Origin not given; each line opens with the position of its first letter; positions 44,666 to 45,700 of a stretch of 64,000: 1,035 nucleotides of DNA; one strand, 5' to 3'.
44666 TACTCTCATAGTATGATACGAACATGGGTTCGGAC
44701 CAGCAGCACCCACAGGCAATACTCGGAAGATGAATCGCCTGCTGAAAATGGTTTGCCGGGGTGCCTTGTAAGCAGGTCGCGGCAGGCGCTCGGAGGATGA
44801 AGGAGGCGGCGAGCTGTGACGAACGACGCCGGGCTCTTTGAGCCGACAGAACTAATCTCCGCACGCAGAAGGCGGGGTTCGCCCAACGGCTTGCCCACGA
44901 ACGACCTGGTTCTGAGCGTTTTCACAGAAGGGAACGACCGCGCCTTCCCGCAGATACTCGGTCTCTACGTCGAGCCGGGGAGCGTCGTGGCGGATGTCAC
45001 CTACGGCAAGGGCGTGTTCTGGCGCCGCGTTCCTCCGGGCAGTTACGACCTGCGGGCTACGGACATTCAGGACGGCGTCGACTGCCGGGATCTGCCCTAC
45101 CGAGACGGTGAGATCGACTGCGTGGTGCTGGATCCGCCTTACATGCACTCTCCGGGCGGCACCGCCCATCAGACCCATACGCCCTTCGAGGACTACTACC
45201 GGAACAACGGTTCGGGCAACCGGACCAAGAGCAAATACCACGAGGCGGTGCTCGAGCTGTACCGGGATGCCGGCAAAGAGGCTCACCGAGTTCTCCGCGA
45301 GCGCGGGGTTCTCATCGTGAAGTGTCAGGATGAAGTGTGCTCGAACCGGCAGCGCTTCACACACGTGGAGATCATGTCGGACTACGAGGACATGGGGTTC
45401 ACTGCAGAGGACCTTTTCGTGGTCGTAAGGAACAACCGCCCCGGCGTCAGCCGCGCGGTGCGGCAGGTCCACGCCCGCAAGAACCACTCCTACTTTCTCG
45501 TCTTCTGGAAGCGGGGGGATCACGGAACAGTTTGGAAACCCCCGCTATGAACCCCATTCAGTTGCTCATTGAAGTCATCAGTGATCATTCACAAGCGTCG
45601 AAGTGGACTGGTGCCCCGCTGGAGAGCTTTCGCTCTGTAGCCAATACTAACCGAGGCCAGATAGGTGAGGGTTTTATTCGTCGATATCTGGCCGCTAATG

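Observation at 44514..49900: Low-GC defense islet: ATGA-coupled type II RM pair, DUF1156 methylase and PspC-domain membrane protein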

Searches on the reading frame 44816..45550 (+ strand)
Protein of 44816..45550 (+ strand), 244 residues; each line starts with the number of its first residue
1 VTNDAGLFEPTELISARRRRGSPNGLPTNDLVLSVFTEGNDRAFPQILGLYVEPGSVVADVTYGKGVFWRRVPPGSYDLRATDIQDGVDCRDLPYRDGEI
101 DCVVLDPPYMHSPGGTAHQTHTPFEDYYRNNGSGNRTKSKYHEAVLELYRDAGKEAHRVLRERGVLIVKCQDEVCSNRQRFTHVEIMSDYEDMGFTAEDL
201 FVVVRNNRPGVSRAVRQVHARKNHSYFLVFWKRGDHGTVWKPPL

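Call 3: search_protein_families(library=pfam, proteins=[window:44816-45550:+], max_evalue=0.01)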
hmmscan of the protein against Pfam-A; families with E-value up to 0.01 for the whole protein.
window:44816-45550:+ (244 aa): 2 families
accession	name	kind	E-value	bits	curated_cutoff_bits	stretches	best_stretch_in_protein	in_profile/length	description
PF01555.25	N6_N4_Mtase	-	5.5e-09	36.7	26.7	1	100-236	1-110/221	DNA methylase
PF01170.24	UPF0020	-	0.00025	21.3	22.3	0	135-171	133-167/197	RMKL-like, methyltransferase domain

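Call 4: search_protein_families(library=padloc, proteins=[window:44816-45550:+], max_evalue=0.01)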
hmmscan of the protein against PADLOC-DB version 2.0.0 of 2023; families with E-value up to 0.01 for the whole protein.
window:44816-45550:+ (244 aa): 6 families
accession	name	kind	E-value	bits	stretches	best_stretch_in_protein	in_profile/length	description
PDLC04134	mad2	-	7.3e-05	19.8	1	89-234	347-447/492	mads_2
PDLC03283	MTase_II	-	0.00011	19.6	1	89-199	11-123/352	Type II methyltransferase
PDLC03730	oMTase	-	0.00043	18.6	0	88-115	50-77/153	orphan methyltransferase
PDLC03288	MTase_II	-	0.00065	17.6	1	88-173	56-127/169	Type II methyltransferase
PDLC03371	MTase_II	-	0.0041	14.7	1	97-208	27-125/260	Type II methyltransferase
PDLC03353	MTase_II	-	0.0055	14.3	1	97-215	25-125/260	Type II methyltransferase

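Call 5: search_protein_families(library=ncbifam, proteins=[window:44816-45550:+], max_evalue=0.01)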
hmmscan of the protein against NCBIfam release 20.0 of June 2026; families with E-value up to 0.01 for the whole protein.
window:44816-45550:+ (244 aa): 1 family
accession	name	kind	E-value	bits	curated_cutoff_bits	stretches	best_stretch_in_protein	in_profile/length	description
TIGR01177.1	TIGR01177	hypoth_equivalog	0.00086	18.7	316.55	0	87-113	236-262/330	TIGR01177 family methyltransferase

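Call 33: list_cluster_members(proteins=[P0001, window:44816-45550:+, window:45547-46044:+, window:49059-49787:-, window:50197-51387:+, window:43240-44514:+])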
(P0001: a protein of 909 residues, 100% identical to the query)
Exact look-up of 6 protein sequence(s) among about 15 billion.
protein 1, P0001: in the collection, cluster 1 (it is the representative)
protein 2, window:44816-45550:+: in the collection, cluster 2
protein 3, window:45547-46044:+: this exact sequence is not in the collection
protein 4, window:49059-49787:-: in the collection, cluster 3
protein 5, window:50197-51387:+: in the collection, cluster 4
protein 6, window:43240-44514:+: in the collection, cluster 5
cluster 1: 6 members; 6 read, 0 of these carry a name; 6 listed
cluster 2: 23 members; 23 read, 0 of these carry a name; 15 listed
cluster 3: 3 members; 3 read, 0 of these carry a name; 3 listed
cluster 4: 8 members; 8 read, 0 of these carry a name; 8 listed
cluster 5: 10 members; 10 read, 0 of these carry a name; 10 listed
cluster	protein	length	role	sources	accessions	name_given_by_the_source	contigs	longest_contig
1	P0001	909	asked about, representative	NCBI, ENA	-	-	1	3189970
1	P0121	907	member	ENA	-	-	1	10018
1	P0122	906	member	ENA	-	-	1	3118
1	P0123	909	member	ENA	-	-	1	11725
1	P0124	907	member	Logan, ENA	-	-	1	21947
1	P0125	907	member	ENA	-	-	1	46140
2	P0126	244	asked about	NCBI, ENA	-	-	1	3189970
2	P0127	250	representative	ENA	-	-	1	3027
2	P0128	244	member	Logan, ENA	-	-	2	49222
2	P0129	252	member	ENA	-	-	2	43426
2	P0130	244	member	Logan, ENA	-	-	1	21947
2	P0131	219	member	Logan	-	-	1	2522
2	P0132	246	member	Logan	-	-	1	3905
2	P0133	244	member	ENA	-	-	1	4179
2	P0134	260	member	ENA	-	-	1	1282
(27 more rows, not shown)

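Call 59: search_solved_structures(query=window:44816-45547:+, max_evalue=1)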
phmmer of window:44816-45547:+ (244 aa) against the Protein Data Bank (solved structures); distinct sequences matched with E-value up to 1: 1.
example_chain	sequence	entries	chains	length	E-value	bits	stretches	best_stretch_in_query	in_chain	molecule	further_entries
1lln_A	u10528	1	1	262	0.00084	21.9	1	51-220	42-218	Antiviral Protein 3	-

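Call 62: search_dna_similar(query=window:44816-45547:+, collection=plasmids, mode=protein, max_rows=10, max_evalue=0.001)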
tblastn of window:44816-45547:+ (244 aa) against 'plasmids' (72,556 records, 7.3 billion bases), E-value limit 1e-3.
Records with a match: 4; places in all: 5; records where one place covers at least 80% of the query: 3.
Best place of each record, by identity: <60% 4.
By first word of the organism name: Shigella 1; Vibrio 1; Leptospira 1; Escherichia 1.
By predicted mobility (MOB-suite, as given by PLSDB): non-mobilizable 3; mobilizable 1.
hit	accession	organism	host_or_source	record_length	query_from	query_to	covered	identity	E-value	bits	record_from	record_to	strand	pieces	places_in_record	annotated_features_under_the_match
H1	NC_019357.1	Shigella boydii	-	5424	9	232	92%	51.1%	1e-66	229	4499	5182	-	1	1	DNA methyltransferase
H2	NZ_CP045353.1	Vibrio aquimaris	pure culture,Non-filtered water from ...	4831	19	233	88%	51.3%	3e-72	245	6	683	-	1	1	site-specific DNA-methyltransferase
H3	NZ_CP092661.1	Leptospira kirschneri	Homo sapiens,blood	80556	13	232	90%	48.2%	2e-67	232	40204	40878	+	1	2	DNA methylase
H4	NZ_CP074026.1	Escherichia coli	Pig,pure culture,Rectal Swab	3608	63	232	70%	53.7%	2e-52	189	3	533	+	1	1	none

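Call 63: get_annotated_region(hit=H1, flank=3000)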
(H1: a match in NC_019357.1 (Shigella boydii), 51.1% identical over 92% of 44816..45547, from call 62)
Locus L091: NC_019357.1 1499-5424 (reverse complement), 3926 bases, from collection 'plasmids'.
description: Shigella boydii plasmid pSB13, complete sequence
organism: Shigella boydii (NCBI taxid 621)
taxonomy: Bacteria; Pseudomonadota; Gammaproteobacteria; Enterobacterales; Enterobacteriaceae; Shigella; Shigella boydii
host: -; source: -; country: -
typing (MOB-suite, as given by PLSDB): mobilizable; replicon rep_cluster_2350; relaxase MOBP
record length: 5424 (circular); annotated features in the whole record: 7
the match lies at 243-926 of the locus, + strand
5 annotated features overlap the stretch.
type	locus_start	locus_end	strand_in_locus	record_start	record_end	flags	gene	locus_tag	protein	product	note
CDS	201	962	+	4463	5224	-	-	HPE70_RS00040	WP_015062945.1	DNA methyltransferase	GO:0006306 - DNA methylation [Evidence IEA]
CDS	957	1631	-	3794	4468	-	-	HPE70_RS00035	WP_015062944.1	hypothetical protein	-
CDS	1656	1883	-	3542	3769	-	-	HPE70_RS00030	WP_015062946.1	helix-turn-helix transcriptional regulator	-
CDS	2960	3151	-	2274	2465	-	-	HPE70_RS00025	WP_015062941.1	Rop family plasmid primer RNA-binding protein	-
CDS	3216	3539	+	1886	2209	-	-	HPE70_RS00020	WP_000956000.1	MobC family plasmid mobilization relaxosome protein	-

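Call 64: get_annotated_region(hit=H2, flank=3000)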
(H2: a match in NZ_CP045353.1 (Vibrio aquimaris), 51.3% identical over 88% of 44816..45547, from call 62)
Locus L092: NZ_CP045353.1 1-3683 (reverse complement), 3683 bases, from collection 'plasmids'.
description: Vibrio aquimaris strain THAF100 plasmid pTHAF100_c, complete sequence
organism: Vibrio aquimaris (NCBI taxid 2587862)
taxonomy: Bacteria; Pseudomonadota; Gammaproteobacteria; Vibrionales; Vibrionaceae; Vibrio; Vibrio aquimaris
host: -; source: pure culture,Non-filtered water from the water column of tank 6 of a marine aquarium containing stony-coral ...; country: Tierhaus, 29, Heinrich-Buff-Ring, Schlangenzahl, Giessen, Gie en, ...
typing (MOB-suite, as given by PLSDB): non-mobilizable
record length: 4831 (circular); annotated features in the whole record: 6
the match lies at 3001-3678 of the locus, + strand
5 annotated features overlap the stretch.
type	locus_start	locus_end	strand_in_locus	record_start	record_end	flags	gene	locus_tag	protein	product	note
CDS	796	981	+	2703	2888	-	-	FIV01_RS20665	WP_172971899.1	hypothetical protein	-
CDS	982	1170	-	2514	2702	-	-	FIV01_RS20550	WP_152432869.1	hypothetical protein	-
CDS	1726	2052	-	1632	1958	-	-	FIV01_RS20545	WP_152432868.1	hypothetical protein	-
CDS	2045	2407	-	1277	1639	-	-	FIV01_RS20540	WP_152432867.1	hypothetical protein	-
CDS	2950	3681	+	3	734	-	-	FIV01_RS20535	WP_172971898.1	site-specific DNA-methyltransferase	-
